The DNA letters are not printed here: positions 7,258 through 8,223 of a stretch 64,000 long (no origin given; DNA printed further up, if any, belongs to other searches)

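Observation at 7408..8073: UEV-domain (inactive E2) + coiled-coil protein: TSG101/Vps23-like ESCRT-I candidate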

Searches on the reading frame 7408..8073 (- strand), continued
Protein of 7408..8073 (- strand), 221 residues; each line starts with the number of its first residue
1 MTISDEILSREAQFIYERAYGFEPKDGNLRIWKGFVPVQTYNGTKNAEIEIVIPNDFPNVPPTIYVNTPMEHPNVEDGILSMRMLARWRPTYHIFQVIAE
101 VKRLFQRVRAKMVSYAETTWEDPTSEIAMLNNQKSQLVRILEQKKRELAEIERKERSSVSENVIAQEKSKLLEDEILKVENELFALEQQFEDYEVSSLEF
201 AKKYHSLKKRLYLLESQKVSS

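Call 64: list_cluster_members(proteins=[P0007, P0008, P0010, P0011, P0013, P0014, P0015, P0016, P0019, P0020])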
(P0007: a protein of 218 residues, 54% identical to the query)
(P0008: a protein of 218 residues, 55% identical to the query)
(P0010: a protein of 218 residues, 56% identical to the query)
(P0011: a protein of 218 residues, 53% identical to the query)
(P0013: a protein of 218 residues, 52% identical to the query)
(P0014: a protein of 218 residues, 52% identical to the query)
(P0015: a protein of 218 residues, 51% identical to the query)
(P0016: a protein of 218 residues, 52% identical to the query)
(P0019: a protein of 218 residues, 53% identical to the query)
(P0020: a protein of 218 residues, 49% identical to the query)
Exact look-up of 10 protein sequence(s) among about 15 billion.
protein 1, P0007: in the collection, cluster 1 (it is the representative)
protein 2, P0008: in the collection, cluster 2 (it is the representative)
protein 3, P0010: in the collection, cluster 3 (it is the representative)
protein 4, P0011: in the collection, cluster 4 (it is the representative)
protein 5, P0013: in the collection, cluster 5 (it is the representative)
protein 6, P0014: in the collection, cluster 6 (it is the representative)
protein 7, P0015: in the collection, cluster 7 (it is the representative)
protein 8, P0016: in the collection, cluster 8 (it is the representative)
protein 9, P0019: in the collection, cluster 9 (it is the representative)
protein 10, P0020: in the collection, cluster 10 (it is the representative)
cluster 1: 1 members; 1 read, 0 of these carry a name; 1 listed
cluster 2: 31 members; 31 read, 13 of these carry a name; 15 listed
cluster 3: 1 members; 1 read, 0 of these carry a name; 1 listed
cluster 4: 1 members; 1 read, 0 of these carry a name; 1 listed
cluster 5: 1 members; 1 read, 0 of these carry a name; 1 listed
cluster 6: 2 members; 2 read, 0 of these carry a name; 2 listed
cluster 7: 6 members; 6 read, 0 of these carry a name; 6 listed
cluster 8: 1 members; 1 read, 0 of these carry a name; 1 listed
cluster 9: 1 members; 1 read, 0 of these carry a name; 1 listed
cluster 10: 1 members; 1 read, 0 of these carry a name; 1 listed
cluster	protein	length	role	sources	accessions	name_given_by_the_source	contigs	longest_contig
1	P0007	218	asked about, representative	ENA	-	-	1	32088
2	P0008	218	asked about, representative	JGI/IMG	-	ubiquitin-protein ligase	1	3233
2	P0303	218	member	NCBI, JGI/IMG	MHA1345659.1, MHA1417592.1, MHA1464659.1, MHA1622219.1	MAG: ubiquitin-conjugating enzyme E2 variant [Candidatus Heimdallarchaeaceae archaeon]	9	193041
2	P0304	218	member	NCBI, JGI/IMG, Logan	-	ubiquitin-protein ligase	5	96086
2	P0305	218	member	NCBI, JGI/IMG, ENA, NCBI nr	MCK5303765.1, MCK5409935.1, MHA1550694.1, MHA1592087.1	MAG: ubiquitin-conjugating enzyme E2 variant [Candidatus Heimdallarchaeaceae archaeon] | hypothetical protein [Candidatus Heimdallarchaeota archaeon]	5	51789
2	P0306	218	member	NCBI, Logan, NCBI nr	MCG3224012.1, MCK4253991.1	MAG: hypothetical protein H7647_06065 [Candidatus Heimdallarchaeota archaeon] | hypothetical protein [Candidatus Heimdallarchaeota archaeon]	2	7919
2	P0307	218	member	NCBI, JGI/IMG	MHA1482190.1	MAG: ubiquitin-conjugating enzyme E2 variant [Candidatus Heimdallarchaeaceae archaeon]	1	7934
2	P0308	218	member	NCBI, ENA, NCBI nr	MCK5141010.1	MAG: hypothetical protein KAQ70_02355 [Candidatus Heimdallarchaeota archaeon] | hypothetical protein [Candidatus Heimdallarchaeota archaeon]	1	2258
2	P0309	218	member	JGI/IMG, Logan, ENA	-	ubiquitin-protein ligase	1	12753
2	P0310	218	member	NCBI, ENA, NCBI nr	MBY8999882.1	MAG: hypothetical protein KGD64_03115 [Candidatus Heimdallarchaeota archaeon] | hypothetical protein [Candidatus Heimdallarchaeota archaeon]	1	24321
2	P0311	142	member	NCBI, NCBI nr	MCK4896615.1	MAG: hypothetical protein KAS47_07390, partial [Candidatus Heimdallarchaeota archaeon] | hypothetical protein [Candidatus Heimdallarchaeota archaeon]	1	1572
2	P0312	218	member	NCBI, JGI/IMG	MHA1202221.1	MAG: ubiquitin-conjugating enzyme E2 variant [Candidatus Heimdallarchaeaceae archaeon]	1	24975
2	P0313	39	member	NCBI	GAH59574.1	unnamed protein product, partial [marine sediment metagenome]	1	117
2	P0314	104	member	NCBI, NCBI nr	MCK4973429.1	MAG: hypothetical protein KAS52_08915, partial [Candidatus Heimdallarchaeota archaeon] | hypothetical protein [Candidatus Heimdallarchaeota archaeon]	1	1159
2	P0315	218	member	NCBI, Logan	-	-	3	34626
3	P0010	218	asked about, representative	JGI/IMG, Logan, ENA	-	-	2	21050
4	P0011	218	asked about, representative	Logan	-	-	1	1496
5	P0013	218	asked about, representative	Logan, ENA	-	-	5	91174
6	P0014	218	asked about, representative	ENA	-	-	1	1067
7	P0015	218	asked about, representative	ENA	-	-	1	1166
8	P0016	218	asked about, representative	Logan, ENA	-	-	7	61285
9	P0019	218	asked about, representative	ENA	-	-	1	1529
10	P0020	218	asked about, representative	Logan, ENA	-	-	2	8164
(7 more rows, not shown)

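Call 70: find_related_loci(query=L012:9983-11398:+, collection=metagenome_contigs, flank=8000)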
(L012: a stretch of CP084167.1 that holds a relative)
Query L012:9983-11398:+ (472 aa) in metagenome_contigs; peptide patterns used: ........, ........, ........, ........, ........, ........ (x = any residue, [..] = any of these).
74 stretches matched a pattern; 2 encode a relative of the query (tblastn E <= 1e-3); 2 distinct loci.
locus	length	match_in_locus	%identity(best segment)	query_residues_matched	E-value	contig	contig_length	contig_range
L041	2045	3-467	98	318-472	7e-106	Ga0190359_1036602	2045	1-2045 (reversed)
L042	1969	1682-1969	98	1-96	8e-62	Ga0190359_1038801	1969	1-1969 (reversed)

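Call 71: find_encoding_contigs(protein=P0200, flank=9000, max_places=2)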
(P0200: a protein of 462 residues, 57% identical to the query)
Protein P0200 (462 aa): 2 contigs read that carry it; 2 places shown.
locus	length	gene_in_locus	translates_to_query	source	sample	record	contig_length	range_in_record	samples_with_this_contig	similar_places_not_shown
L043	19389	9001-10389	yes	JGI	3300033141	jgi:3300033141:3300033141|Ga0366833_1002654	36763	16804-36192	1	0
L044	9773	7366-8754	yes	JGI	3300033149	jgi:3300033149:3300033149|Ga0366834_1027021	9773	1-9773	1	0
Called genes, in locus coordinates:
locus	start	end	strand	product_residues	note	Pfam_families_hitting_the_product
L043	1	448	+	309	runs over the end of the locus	-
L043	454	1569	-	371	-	PF01513:NAD_kinase, PF00781:DAGK_cat (weak), PF20143:NAD_kinase_C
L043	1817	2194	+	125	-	-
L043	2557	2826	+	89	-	-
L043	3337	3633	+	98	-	-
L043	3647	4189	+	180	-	PF00025:Arf, PF00071:Ras, PF04670:Gtr1_RagA, PF08477:Roc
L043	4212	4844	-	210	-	-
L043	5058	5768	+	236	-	PF02585:PIG-L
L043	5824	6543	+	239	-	PF02585:PIG-L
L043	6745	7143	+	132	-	-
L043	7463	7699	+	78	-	PF11976:Rad60-SLD, PF00240:ubiquitin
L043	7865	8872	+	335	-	PF00899:ThiF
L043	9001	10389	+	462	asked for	PF00179:UQ_con, PF09454:Vps23_core (faint), PF03997:VPS28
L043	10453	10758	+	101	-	-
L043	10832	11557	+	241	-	PF04157:EAP30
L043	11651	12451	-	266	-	PF05871:ESCRT-II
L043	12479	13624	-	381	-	PF01637:ATPase_2 (faint), PF04212:MIT, PF05496:RuvB_N (weak), PF00004:AAA, PF07728:AAA_5 (faint), PF17862:AAA_lid_3, PF09336:Vps4_C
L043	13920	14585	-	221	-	PF03357:Snf7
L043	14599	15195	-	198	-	PF03357:Snf7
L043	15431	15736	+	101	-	PF00137:ATP-synt_C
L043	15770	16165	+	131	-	-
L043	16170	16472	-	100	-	-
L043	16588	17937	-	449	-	PF01040:UbiA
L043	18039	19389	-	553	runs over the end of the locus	PF00118:Cpn60_TCP1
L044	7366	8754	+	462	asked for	PF00179:UQ_con, PF09454:Vps23_core (faint), PF03997:VPS28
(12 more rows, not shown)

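Call 72: find_encoding_contigs(protein=P0048, flank=9000, max_places=1)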
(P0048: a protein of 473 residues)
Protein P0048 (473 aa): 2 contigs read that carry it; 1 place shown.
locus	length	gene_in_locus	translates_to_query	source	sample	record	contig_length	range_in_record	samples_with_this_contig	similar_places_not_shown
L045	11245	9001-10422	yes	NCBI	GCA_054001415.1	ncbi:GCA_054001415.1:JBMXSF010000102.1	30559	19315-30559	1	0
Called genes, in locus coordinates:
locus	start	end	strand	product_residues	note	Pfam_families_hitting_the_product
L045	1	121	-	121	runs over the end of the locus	-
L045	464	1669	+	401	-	PF00155:Aminotran_1_2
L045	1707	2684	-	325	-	PF00892:EamA, PF03151:TPT (faint), PF00892:EamA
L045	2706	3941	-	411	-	PF01676:Metalloenzyme, PF10143:PhosphMutase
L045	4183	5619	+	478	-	PF00587:tRNA-synt_2b, PF03129:HGTP_anticodon, PF09180:ProRS-C_1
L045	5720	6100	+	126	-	PF03259:Robl_LC7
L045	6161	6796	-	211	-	-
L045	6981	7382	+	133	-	-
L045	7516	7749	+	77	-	PF11976:Rad60-SLD, PF00240:ubiquitin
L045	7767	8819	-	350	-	PF00899:ThiF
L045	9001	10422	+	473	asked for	PF00179:UQ_con, PF09454:Vps23_core (faint), PF03997:VPS28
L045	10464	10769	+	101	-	-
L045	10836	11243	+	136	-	?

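Call 84: search_protein_families(library=pfam, proteins=[L006:11505-11819:+, L043:10453-10758:+], max_evalue=0.1)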
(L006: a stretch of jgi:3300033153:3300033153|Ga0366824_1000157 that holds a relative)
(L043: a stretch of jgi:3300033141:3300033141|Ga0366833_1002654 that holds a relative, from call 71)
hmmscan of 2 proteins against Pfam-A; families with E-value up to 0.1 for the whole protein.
L006:11505-11819:+ (104 aa): 2 families
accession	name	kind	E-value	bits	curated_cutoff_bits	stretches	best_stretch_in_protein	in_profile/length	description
PF19848.4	DUF6323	-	0.07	13.3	30.6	0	37-94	66-122/127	Family of unknown function (DUF6323)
PF05327.17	RRN3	-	0.077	11.9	25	1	1-57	178-234/558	RNA polymerase I specific transcription initiation factor RRN3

L043:10453-10758:+ (101 aa): 4 families
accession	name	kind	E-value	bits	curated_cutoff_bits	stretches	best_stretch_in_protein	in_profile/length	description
PF20288.3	MC2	-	0.015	15.6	26.9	1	47-94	92-139/145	ABC-three component (ABC-3C) system Middle Component 2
PF01004.24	Flavi_M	-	0.019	15.1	25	1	70-99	11-40/74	Flavivirus envelope glycoprotein M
PF04297.20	UPF0122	-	0.087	13.5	22.7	0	54-92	49-86/101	Putative helix-turn-helix protein, YlxM / p13 like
PF17442.7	U62_UL91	-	0.089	13.2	25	0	12-45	15-46/65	Functional domain of U62 and UL91 proteins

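Call 88: predict_structure(alignment_id=A6)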
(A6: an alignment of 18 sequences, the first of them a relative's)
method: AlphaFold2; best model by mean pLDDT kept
length: 474 residues; sequences in the alignment: 18
mean_pLDDT: 75.5   pTM: 0.38
mean pLDDT of the five models: 75.5, 73.9, 73.4, 73.2, 71.8
residues with pLDDT >= 90: 83; 70-90: 265; 50-70: 55; < 50: 71
segments of 3 or more residues with pLDDT < 50: 115-154, 195-198, 200-205, 361-377
pLDDT, mean of each block of 10 residues (from residue 1): 65 85 86 90 81 90 89 77 84 89 86 47 36 39 38 55 81 88 80 54 57 87 90 84 93 89 66 84 94 90 81 87 84 86 89 75 36 41 55 56 85 79 82 92 84 84 81 63
secondary structure, 60 per line:
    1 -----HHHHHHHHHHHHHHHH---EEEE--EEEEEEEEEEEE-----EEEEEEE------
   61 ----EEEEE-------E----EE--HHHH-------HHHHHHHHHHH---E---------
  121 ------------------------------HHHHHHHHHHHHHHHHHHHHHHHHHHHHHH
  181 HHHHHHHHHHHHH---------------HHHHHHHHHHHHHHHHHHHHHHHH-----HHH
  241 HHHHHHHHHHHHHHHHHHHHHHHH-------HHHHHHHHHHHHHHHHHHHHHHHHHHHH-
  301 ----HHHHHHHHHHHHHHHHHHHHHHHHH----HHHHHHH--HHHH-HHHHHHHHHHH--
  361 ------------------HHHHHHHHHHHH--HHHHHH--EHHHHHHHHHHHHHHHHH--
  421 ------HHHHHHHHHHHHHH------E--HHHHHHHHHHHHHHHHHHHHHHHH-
elements in order: H6-21 E25-28 E31-42 E48-54 E65-69 H86-89 H97-107 H151-193 H209-232 H238-264 H272-299 H305-329 H334-340 H343-346 H348-358 H379-390 H393-398 H402-418 H427-440 H450-473

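Call 89: find_encoding_contigs(protein=P0198, flank=3000, max_places=10)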
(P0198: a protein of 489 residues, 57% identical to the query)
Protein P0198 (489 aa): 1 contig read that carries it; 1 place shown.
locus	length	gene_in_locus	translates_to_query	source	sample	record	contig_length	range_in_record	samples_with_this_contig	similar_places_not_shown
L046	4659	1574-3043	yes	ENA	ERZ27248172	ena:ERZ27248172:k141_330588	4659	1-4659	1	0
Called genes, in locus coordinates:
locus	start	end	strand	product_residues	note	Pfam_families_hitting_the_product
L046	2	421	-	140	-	?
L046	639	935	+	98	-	-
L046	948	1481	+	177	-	PF00025:Arf, PF00071:Ras, PF04670:Gtr1_RagA (weak), PF08477:Roc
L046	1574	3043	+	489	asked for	PF00179:UQ_con, PF09454:Vps23_core (faint), PF03997:VPS28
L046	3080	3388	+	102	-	-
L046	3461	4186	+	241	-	PF04157:EAP30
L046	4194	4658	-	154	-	?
